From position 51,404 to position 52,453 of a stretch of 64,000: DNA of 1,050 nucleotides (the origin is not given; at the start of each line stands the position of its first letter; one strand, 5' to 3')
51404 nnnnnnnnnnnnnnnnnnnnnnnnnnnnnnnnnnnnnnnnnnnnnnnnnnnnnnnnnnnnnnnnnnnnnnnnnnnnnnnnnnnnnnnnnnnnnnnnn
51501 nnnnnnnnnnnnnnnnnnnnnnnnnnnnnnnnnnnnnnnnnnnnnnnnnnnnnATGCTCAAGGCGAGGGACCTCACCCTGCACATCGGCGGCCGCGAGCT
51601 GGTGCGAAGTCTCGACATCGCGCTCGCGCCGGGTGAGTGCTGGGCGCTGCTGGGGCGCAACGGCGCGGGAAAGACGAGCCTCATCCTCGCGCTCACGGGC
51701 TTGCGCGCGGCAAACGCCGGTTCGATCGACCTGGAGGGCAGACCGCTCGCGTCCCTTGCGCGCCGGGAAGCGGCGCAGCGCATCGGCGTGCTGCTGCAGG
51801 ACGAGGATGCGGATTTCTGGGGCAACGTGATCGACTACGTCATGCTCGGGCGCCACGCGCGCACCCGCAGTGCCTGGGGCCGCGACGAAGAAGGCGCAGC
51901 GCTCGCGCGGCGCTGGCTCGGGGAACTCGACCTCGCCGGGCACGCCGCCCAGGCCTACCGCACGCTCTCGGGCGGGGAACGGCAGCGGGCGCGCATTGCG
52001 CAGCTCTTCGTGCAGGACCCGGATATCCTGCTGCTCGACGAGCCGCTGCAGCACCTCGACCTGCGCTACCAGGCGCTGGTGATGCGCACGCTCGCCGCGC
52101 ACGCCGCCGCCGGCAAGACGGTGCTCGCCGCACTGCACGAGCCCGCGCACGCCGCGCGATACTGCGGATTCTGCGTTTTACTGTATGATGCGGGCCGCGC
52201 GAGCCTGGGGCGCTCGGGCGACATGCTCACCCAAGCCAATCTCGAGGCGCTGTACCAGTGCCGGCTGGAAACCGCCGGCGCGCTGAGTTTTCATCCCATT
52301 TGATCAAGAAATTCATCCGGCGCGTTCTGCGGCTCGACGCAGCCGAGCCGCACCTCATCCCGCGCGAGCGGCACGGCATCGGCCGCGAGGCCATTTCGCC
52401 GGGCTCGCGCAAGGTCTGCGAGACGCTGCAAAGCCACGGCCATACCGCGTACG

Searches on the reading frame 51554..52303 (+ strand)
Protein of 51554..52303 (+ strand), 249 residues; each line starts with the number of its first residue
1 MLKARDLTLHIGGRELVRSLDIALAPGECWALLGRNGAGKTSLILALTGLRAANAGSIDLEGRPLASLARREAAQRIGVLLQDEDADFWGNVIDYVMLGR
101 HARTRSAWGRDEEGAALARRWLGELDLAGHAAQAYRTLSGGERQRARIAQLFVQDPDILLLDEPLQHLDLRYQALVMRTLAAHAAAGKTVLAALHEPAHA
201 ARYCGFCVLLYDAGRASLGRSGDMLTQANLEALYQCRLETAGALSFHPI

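Call 77: search_protein_families(library=pfam, proteins=[window:51554-52303:+], max_evalue=0.00001)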
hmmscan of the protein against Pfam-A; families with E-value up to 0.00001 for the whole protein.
window:51554-52303:+ (249 aa): 2 families
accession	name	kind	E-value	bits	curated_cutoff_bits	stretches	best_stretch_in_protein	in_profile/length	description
PF00005.33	ABC_tran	-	1.7e-27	97.2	25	1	19-165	3-136/137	ABC transporter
PF13304.12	AAA_21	-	6.8e-09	36.6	27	0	135-193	235-296/304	AAA domain, putative AbiEii toxin, Type IV TA system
